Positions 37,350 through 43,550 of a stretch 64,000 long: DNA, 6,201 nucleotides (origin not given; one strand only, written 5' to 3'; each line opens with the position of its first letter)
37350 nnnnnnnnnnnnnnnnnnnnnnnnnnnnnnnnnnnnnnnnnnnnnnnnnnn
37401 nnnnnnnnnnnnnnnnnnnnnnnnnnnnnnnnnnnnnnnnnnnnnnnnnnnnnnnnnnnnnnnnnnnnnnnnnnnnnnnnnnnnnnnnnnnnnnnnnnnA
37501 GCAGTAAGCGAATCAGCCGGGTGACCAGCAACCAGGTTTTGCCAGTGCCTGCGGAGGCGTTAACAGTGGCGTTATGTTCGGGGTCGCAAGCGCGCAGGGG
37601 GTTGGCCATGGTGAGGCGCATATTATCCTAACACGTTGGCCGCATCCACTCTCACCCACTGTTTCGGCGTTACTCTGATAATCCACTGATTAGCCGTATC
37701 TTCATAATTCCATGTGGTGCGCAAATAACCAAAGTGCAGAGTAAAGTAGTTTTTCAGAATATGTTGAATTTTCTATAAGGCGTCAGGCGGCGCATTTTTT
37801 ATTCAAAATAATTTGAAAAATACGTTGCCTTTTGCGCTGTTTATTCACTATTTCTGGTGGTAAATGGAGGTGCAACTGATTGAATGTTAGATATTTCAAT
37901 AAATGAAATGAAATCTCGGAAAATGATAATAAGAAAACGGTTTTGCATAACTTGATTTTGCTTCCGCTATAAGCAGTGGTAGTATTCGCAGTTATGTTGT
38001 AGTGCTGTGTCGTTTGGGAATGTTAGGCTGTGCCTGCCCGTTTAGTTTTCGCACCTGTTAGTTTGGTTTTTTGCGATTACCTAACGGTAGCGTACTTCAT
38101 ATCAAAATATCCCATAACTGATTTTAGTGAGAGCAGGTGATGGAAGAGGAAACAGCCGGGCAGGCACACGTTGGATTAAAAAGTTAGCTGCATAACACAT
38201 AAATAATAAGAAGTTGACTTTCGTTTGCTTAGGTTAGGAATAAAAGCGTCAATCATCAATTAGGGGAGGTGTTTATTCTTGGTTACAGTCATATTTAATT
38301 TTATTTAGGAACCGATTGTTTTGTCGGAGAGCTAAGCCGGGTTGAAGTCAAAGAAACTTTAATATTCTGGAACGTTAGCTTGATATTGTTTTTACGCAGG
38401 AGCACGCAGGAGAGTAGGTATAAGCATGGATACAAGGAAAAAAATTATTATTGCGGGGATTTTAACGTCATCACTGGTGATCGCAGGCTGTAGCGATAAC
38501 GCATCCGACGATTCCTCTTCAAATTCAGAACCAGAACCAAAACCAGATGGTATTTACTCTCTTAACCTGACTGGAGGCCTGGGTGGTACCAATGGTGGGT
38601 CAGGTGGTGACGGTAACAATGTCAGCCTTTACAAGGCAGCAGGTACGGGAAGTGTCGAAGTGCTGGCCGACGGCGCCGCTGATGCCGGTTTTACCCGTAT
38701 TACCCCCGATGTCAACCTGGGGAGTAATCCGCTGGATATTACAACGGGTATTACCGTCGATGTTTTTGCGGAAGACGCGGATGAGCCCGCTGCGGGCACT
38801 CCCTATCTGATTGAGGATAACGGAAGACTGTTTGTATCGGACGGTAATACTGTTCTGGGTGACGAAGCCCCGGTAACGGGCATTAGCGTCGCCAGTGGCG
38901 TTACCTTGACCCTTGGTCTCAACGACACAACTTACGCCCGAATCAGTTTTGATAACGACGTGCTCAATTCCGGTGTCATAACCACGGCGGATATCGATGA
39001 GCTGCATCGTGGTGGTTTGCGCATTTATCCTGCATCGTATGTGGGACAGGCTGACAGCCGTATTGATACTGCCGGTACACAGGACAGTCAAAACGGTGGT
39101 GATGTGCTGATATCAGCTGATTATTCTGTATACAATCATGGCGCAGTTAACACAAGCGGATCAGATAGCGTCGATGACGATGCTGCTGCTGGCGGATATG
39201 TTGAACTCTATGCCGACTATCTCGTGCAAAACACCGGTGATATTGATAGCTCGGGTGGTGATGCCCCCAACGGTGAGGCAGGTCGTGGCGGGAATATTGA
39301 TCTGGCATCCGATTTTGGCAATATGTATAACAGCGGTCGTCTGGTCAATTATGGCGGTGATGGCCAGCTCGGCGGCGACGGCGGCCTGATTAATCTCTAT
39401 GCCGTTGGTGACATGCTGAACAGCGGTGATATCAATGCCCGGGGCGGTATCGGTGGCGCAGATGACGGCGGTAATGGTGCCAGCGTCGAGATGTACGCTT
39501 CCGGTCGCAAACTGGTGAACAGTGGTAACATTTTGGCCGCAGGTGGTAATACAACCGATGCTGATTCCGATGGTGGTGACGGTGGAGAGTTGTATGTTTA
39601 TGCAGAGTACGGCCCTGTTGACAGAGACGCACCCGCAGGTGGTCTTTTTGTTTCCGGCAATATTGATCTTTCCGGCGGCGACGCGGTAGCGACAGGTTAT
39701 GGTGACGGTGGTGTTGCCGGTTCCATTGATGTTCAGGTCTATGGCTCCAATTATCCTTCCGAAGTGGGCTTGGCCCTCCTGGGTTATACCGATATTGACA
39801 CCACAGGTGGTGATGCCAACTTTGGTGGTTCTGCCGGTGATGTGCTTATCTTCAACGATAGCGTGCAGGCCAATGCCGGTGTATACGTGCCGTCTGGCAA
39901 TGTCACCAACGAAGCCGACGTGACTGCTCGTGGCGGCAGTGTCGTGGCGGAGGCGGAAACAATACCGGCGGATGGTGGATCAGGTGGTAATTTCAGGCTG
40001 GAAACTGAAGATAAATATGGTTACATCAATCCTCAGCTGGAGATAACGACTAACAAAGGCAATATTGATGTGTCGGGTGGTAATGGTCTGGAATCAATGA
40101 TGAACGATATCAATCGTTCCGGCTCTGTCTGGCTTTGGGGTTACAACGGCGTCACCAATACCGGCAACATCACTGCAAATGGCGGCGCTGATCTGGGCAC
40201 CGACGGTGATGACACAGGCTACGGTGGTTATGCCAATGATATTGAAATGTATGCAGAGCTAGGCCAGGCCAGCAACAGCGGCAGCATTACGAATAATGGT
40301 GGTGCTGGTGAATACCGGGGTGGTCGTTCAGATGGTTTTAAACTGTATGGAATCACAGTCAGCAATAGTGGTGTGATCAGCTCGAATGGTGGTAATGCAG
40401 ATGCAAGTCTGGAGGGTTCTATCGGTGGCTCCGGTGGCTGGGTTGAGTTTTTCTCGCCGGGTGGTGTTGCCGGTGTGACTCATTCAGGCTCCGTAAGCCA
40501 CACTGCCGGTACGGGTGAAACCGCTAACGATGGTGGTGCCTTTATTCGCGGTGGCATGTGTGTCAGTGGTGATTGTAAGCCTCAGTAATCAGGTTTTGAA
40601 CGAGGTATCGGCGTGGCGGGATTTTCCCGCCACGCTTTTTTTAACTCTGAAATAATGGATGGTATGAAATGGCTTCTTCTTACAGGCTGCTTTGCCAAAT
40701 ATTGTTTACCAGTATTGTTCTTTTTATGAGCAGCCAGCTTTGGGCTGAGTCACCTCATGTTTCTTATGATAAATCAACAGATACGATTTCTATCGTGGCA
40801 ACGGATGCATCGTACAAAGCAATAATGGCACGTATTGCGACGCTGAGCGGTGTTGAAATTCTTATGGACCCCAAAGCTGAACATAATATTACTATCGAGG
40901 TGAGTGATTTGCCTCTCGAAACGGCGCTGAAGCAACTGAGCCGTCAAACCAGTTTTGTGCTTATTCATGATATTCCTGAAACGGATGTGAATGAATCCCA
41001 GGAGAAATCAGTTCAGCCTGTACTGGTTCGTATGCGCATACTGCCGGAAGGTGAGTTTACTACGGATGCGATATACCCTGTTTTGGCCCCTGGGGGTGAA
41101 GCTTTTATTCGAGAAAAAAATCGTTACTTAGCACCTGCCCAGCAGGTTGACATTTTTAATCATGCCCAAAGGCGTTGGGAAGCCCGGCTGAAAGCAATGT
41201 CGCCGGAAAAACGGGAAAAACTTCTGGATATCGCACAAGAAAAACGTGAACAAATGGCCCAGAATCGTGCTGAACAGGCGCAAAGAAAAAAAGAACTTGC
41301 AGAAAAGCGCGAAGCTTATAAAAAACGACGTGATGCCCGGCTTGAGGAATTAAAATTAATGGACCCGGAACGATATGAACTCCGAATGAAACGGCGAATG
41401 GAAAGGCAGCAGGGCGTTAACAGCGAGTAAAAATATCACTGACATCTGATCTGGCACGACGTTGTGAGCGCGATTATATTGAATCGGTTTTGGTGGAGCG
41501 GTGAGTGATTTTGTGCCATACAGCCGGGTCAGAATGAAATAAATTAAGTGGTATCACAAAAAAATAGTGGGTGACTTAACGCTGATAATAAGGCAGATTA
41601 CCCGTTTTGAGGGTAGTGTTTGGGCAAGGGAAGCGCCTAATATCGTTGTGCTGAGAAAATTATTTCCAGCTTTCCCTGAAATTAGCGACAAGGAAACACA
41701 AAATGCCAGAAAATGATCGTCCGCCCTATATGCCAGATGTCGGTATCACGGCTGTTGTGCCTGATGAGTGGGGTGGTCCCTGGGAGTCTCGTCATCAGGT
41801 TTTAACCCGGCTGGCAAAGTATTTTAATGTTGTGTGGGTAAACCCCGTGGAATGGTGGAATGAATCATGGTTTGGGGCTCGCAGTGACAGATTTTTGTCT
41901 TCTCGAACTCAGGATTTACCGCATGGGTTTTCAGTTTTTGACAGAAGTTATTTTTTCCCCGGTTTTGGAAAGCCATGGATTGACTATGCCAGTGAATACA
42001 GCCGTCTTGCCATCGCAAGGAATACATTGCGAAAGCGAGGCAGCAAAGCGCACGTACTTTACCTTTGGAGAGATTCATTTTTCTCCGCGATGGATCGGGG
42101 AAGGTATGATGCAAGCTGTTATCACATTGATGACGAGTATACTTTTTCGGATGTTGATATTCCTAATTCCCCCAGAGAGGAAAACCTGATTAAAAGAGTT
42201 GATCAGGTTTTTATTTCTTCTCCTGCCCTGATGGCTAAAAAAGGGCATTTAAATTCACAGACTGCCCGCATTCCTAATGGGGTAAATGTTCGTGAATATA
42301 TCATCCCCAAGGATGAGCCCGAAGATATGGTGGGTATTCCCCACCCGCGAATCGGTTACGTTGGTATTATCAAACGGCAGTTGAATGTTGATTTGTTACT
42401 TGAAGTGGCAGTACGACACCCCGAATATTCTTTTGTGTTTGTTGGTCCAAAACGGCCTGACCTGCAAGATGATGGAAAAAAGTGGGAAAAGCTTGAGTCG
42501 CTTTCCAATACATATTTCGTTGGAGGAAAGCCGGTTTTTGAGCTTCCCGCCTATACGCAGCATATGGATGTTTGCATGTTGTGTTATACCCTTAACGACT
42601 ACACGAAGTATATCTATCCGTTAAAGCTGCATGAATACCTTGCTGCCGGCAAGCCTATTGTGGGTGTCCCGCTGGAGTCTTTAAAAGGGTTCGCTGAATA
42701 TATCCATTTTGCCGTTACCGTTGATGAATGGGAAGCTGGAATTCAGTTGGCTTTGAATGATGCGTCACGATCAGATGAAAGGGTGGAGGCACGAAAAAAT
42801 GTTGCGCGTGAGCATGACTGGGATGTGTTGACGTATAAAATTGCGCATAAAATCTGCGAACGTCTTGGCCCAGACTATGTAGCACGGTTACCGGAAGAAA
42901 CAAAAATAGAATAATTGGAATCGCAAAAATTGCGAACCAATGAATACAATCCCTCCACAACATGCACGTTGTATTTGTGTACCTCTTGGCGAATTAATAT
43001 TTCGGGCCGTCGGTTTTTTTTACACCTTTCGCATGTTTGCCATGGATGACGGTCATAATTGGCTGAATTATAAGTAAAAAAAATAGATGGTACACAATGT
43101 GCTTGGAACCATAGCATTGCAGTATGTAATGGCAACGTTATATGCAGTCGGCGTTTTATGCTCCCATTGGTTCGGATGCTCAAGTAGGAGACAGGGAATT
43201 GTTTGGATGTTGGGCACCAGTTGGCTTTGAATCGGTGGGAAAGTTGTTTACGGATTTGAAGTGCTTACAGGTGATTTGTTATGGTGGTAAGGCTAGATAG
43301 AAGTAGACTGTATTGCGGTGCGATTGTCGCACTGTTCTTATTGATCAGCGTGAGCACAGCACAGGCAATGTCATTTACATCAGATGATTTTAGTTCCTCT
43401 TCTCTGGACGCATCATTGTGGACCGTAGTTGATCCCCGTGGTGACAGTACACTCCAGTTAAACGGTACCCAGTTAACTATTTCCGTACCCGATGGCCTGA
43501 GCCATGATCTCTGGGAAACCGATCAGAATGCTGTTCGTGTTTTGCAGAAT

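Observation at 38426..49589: Four-gene cell-surface cluster next to, but not tagged for, the exosortase system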

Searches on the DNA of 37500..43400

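Call 37: search_rna_families(source=window, start=37500, end=43400, threshold=evalue, max_evalue=1)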
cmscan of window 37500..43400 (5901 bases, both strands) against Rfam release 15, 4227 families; matches with E-value up to 1: 1.
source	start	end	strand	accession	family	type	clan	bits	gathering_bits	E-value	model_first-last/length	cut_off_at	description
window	43009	43089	+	RF02893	RpsF_leader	Cis-reg; leader;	-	20.5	37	0.87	1-85/85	no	RpsF leader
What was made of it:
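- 37622..38425 (.): 804-bp AT-rich divergent spacer between addA (minus strand) and P1. It contains blocks conserved in relatives, so it is probably a promoter plus a long 5' leader for P1. No Rfam family matches (call 37).
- Tried and rejected: Only a sub-threshold RpsF-leader hit, judged to be chance (call 37).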
